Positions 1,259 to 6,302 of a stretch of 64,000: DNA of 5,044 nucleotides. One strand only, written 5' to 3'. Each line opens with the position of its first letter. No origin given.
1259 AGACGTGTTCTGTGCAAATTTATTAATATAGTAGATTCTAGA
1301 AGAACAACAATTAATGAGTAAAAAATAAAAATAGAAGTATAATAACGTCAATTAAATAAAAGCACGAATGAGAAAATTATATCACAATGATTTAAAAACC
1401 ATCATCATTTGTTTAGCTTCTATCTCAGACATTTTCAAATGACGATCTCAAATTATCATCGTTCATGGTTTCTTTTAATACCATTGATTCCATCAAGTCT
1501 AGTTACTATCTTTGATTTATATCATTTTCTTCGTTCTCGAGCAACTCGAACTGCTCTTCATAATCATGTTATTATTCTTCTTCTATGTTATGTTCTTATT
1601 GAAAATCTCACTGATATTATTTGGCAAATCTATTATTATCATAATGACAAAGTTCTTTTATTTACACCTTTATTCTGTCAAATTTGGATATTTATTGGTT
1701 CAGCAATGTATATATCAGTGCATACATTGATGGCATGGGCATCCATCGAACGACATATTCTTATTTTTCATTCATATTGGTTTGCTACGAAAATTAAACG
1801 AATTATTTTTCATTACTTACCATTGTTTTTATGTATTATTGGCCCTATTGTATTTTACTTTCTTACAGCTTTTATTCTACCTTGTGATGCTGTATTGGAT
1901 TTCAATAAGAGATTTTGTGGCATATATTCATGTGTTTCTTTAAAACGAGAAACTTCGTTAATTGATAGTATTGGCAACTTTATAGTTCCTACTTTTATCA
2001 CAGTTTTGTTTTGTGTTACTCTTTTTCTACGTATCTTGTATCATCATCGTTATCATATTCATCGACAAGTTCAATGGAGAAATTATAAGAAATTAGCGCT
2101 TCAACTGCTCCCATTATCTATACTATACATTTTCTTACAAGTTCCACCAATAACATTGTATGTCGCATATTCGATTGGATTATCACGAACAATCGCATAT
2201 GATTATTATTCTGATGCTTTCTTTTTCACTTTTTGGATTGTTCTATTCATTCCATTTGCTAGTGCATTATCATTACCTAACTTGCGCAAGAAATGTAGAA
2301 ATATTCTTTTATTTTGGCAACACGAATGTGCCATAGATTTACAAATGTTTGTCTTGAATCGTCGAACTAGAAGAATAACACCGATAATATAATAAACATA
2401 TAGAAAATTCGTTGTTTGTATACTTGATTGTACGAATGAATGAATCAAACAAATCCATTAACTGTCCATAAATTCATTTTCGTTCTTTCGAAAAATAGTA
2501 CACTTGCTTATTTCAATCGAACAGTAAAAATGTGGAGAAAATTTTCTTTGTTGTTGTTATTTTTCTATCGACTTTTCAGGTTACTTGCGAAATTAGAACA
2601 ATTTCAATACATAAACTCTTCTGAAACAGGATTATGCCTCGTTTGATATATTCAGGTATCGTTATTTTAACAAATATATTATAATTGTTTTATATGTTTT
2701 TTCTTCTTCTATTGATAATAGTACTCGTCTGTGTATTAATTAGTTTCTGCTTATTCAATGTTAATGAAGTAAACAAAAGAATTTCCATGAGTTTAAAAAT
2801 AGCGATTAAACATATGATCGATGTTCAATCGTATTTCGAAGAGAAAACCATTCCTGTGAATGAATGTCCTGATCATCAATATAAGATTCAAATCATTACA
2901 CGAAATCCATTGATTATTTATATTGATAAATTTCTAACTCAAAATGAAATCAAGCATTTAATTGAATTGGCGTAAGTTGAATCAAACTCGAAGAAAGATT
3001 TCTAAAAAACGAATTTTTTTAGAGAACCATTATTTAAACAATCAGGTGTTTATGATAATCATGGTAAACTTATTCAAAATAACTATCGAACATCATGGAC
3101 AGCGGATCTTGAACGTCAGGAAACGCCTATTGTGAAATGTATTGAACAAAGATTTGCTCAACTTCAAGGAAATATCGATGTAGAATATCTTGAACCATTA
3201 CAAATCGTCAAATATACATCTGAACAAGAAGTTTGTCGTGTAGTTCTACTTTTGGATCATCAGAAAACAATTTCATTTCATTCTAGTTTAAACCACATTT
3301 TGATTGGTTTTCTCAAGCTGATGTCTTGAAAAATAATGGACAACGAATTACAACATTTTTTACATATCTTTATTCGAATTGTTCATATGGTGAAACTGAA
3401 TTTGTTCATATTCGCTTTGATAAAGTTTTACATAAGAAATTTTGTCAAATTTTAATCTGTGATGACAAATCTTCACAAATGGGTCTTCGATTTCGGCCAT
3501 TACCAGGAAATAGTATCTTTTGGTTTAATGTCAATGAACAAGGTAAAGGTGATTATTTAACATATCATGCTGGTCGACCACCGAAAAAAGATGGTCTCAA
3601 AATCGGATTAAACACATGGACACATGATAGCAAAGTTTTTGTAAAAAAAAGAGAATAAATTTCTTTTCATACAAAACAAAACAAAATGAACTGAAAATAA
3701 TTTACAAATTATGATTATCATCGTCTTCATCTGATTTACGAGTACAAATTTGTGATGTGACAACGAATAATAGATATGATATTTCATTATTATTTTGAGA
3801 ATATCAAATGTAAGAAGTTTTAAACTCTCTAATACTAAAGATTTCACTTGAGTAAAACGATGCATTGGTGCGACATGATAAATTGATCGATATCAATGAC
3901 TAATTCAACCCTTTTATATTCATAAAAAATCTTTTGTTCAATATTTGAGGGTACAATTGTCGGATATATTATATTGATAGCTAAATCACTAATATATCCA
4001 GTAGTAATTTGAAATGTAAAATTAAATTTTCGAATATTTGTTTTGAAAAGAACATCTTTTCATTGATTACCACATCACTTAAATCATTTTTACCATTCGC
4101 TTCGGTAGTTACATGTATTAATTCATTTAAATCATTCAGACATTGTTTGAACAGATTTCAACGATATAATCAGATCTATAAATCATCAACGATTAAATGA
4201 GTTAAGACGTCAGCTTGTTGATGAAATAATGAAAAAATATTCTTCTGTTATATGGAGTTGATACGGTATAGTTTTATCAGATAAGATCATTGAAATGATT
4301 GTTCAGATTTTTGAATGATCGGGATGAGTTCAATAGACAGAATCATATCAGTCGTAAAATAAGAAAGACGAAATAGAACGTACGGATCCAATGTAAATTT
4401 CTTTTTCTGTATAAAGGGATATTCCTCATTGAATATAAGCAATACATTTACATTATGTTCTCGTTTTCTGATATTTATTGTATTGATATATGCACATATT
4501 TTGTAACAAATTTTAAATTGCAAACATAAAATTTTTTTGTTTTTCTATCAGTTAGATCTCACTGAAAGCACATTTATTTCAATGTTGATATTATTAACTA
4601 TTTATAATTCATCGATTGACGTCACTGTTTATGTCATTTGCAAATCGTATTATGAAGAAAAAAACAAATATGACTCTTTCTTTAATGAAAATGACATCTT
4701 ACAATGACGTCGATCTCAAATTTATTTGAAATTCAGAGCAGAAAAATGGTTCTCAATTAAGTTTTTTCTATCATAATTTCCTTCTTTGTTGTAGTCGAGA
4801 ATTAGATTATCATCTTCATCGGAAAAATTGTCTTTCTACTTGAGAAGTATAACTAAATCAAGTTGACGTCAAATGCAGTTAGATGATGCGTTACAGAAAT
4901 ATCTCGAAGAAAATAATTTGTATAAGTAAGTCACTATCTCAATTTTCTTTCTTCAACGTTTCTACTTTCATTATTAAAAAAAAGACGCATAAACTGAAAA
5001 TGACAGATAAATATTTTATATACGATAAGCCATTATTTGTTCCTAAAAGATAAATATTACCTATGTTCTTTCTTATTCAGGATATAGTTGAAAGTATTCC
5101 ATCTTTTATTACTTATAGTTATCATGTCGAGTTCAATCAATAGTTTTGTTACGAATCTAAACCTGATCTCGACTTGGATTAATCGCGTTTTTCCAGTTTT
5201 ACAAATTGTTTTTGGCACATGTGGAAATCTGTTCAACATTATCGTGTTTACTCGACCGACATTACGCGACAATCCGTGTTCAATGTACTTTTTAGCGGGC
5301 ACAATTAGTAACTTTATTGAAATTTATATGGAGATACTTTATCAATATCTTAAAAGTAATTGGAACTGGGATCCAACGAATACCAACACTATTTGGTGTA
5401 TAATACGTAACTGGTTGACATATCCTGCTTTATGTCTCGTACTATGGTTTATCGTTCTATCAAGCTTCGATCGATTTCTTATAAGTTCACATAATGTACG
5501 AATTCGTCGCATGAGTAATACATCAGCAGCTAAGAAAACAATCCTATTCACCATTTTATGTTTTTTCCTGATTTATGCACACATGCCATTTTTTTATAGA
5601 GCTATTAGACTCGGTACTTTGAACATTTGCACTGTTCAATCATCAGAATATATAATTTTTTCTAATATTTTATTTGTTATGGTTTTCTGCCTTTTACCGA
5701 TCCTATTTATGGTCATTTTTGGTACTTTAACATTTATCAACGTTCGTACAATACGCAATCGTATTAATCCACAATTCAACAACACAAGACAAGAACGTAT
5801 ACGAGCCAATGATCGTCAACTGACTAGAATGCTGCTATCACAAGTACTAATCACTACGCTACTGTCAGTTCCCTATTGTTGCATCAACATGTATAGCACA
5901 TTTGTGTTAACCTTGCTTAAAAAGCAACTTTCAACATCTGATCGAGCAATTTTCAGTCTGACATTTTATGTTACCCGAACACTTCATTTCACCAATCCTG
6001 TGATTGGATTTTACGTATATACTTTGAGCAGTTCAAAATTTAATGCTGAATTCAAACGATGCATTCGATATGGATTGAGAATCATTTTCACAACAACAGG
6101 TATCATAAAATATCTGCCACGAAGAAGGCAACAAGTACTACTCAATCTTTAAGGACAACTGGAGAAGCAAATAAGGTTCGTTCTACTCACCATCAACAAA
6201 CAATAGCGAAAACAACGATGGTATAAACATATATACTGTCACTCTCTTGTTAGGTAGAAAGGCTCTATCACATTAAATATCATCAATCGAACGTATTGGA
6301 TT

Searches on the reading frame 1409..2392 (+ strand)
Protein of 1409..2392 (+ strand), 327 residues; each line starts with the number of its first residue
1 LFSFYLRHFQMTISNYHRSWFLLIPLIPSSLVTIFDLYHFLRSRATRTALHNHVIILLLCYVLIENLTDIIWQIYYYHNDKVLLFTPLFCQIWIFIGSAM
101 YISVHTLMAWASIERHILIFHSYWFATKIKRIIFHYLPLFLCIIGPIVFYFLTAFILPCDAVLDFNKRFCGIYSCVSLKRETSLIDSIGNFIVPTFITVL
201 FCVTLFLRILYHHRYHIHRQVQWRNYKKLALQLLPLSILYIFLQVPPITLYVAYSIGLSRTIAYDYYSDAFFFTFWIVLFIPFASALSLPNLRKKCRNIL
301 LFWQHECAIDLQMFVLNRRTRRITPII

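Call 16: search_protein_families(library=pfam, proteins=[window:1409-2392:+], max_evalue=0.01)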
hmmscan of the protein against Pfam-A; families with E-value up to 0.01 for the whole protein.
window:1409-2392:+ (327 aa): 1 family
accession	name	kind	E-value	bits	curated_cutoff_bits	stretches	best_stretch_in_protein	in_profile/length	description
PF00001.26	7tm_1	-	2.7e-05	24.2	30.5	1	38-279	7-250/260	7 transmembrane receptor (rhodopsin family)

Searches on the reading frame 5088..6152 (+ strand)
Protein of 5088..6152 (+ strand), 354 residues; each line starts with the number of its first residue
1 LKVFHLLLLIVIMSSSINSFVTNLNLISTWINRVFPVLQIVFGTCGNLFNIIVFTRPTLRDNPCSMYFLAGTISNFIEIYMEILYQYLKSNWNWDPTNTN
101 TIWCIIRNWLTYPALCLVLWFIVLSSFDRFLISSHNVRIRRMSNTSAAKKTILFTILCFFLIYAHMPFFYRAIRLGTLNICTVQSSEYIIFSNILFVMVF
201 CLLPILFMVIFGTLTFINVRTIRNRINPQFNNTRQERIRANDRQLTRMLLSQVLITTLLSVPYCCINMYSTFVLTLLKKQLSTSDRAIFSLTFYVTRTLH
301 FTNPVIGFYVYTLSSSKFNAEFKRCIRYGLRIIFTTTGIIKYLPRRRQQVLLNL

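Call 16: search_protein_families(library=pfam, proteins=[window:5088-6152:+], max_evalue=0.01)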
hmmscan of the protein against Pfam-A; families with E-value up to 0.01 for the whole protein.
window:5088-6152:+ (354 aa): 1 family
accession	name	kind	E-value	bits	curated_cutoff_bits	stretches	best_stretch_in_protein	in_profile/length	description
PF00001.26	7tm_1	-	1.7e-09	38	30.5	1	82-306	41-259/260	7 transmembrane receptor (rhodopsin family)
